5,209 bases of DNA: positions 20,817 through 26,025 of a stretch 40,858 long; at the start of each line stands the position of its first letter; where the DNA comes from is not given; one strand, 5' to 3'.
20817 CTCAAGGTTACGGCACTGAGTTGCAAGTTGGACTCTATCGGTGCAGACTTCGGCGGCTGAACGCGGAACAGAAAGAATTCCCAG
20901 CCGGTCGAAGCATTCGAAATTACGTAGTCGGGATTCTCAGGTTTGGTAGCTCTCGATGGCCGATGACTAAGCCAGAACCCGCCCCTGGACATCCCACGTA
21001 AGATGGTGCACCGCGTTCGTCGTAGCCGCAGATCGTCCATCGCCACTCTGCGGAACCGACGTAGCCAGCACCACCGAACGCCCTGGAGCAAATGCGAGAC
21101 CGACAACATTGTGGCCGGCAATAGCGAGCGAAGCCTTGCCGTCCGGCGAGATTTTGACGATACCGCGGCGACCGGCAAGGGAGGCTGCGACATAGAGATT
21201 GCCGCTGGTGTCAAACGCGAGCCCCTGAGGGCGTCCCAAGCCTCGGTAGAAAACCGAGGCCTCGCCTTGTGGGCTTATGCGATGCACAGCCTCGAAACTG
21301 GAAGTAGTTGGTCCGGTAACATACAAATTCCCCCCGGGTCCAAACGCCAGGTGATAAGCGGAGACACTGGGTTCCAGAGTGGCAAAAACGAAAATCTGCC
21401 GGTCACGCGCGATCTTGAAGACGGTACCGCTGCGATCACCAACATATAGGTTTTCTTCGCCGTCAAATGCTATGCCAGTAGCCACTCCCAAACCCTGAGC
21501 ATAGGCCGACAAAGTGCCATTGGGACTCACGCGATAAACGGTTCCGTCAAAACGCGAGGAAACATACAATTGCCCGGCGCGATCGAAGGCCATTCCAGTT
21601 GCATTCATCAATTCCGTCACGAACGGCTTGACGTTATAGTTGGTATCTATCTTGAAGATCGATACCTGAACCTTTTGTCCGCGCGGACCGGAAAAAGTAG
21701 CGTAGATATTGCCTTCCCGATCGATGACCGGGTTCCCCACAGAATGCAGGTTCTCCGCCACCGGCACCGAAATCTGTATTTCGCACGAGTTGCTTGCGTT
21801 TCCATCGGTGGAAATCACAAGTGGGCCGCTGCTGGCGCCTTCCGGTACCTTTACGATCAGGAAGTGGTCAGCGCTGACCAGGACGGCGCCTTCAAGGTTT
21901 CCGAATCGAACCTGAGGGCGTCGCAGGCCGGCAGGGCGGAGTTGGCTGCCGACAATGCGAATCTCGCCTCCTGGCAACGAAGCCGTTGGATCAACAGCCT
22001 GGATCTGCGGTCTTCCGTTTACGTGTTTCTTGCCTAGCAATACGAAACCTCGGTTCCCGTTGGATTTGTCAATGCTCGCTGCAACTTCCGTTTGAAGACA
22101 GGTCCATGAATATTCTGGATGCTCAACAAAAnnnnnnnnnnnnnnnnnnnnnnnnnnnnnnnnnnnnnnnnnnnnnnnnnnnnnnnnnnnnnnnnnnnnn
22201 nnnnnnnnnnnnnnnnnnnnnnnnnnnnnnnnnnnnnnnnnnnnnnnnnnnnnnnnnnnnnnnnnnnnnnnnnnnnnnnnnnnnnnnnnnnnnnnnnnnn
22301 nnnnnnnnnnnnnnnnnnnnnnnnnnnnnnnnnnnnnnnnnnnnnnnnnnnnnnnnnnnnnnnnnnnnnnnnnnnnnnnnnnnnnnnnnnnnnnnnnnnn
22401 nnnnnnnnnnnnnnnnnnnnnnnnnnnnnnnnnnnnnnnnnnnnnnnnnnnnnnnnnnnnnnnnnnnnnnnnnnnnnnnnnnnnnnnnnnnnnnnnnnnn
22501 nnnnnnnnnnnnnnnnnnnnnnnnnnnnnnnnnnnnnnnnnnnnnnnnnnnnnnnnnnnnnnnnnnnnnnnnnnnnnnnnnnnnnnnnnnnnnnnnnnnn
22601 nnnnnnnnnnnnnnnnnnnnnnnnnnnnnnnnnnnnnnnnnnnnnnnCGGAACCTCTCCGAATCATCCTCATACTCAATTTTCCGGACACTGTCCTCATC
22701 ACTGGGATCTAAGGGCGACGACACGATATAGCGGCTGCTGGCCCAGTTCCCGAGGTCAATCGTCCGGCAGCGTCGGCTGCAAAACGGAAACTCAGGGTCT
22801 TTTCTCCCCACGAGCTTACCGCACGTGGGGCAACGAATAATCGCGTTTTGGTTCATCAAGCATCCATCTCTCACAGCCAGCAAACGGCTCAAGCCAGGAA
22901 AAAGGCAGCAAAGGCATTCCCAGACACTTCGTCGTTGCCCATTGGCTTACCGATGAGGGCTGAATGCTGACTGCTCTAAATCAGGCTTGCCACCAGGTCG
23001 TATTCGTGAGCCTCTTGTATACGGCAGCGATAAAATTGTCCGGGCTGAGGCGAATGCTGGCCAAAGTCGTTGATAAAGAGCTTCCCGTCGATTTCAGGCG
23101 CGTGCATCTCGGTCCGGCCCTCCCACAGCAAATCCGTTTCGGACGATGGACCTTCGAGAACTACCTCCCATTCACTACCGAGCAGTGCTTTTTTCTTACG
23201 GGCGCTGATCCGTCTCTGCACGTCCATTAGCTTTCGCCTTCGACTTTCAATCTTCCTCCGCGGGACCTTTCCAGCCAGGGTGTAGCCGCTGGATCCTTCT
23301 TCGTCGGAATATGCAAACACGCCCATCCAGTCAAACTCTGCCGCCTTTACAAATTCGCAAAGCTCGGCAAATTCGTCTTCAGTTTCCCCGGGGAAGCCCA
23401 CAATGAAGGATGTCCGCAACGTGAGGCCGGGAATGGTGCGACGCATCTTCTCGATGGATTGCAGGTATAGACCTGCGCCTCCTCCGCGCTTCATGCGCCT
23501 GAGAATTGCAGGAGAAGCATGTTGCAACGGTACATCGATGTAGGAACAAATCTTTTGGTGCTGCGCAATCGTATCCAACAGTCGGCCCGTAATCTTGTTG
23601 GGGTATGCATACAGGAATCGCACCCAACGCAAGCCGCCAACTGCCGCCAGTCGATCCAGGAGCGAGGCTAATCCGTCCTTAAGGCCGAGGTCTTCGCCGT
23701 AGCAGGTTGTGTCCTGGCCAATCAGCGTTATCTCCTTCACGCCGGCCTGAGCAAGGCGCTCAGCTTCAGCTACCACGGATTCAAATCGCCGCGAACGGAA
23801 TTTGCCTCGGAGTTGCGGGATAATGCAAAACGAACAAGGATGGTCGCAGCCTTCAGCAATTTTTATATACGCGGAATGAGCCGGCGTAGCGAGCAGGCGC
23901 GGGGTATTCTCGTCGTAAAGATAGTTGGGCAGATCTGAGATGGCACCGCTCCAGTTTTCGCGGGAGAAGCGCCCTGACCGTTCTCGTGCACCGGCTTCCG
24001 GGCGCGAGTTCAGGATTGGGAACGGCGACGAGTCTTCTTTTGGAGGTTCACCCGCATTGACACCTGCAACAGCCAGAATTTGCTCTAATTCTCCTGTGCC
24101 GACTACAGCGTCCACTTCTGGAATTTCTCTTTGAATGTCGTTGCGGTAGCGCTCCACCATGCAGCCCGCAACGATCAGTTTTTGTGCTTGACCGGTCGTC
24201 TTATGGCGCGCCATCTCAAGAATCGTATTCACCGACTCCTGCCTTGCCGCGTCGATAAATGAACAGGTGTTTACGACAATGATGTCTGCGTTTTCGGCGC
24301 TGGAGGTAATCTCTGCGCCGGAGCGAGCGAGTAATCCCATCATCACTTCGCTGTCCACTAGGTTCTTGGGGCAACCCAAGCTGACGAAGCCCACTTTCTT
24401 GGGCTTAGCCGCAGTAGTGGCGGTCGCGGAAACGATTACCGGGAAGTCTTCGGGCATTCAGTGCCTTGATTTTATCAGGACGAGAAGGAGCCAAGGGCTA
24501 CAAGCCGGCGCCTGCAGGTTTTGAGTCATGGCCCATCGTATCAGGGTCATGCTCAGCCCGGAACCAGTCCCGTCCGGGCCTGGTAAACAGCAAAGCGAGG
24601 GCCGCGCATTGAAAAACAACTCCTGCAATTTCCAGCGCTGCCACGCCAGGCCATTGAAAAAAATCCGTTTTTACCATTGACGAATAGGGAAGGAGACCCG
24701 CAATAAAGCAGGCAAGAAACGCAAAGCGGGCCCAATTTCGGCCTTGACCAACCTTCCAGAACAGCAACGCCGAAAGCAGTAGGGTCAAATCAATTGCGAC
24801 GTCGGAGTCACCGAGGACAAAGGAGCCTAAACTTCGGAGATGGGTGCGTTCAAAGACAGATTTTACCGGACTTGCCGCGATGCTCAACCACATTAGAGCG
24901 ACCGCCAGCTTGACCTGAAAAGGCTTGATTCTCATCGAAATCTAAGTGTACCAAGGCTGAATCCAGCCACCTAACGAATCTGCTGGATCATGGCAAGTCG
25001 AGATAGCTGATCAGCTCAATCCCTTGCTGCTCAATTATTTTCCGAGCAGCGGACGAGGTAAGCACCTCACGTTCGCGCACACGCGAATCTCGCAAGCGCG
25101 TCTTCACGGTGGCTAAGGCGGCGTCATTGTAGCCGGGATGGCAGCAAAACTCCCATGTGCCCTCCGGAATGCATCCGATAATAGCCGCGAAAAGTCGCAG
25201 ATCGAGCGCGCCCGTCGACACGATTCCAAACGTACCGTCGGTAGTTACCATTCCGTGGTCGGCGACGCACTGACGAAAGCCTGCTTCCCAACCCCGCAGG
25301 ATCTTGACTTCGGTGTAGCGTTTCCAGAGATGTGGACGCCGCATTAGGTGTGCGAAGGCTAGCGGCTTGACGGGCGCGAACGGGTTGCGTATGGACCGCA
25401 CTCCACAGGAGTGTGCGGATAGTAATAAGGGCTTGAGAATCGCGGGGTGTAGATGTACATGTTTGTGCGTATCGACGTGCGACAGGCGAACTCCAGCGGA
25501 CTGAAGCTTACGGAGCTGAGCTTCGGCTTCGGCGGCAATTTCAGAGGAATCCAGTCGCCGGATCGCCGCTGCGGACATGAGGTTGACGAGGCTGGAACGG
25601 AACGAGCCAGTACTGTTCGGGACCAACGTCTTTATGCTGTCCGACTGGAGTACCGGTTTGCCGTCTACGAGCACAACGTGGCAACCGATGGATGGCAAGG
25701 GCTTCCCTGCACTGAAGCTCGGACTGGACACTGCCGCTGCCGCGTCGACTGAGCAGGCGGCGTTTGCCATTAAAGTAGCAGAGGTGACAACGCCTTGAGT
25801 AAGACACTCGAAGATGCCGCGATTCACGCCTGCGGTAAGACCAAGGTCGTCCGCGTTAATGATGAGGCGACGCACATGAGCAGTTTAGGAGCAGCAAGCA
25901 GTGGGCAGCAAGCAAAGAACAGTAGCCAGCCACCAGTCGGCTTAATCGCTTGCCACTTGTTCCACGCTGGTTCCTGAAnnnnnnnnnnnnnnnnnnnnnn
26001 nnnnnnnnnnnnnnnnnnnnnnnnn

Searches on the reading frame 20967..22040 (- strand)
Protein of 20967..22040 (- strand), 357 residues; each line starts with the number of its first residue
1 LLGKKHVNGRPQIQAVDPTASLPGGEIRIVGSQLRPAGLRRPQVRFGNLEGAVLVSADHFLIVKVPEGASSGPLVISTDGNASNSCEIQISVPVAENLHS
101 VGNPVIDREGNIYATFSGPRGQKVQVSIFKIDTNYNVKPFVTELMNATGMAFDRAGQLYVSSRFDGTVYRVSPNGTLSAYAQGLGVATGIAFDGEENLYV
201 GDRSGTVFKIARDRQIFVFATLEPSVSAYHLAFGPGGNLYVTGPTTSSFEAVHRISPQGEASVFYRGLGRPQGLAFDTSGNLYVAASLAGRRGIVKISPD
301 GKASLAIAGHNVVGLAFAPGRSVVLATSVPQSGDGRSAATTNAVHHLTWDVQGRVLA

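Call 31: search_protein_families(library=pfam, proteins=[window:20967-22040:-], max_evalue=0.001)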
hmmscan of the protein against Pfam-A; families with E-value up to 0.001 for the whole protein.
window:20967-22040:- (357 aa): 7 families
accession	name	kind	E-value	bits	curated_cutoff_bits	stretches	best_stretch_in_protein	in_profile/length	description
PF06739.17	SBBP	-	4.8e-14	52.5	20.5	0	271-286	15-30/38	Beta-propeller repeat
PF08450.18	SGL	-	6.9e-08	32.8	26.3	0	166-304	115-217/246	SMP-30/Gluconolactonase/LRE-like region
PF01436.27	NHL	-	7.9e-07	29.2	20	0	268-285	1-18/28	NHL repeat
PF20067.5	SSL_N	-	5.3e-06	26.6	18.9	0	190-209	26-45/46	Strictosidine synthase-like, N-terminal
PF24684.1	Vgb_lyase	-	1e-05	25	50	1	131-302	41-212/290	Virginiamycin B lyase family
PF22701.2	Mala_s_1-like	-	0.00021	21.6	27.5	0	275-322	94-142/195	Mal s 1 allergenic protein-like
PF01833.30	TIG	-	0.00042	20.7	20.9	0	11-84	1-76/84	IPT/TIG domain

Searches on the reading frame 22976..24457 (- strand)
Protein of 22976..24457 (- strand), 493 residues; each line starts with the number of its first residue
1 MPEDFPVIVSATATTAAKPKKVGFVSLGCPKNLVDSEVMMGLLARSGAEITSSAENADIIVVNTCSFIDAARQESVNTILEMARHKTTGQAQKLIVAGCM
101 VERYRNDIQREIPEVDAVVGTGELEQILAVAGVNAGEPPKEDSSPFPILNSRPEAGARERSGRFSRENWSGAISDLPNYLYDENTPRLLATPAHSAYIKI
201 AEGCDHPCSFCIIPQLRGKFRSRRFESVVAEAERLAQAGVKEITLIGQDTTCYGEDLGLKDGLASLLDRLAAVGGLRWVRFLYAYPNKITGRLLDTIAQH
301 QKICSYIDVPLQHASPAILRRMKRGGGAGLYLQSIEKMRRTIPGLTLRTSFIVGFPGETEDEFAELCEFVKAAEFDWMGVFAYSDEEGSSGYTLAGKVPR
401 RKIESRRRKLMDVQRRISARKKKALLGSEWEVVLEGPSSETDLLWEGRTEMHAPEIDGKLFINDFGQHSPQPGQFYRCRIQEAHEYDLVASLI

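Call 31: search_protein_families(library=pfam, proteins=[window:22976-24457:-], max_evalue=0.001)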
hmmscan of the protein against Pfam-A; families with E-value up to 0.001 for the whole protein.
window:22976-24457:- (493 aa): 3 families
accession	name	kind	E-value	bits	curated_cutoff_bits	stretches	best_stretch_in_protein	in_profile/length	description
PF00919.26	UPF0004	-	2e-29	101.9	27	1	21-120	1-98/98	Uncharacterized protein family UPF0004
PF04055.27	Radical_SAM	-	2.6e-23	83.4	29.5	1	199-370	2-166/166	Radical SAM superfamily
PF18693.7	TRAM_2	-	1.1e-15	58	27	1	427-493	2-63/63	TRAM domain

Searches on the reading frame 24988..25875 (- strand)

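Call 32: search_protein_families(library=pfam, proteins=[window:24988-25875:-], max_evalue=0.001)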
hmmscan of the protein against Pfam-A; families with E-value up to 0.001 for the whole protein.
window:24988-25875:- (295 aa): 1 family
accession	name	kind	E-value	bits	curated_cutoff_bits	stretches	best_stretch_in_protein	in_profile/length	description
PF04794.17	YdjC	-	1.2e-56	193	29.7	1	3-283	1-266/266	YdjC-like protein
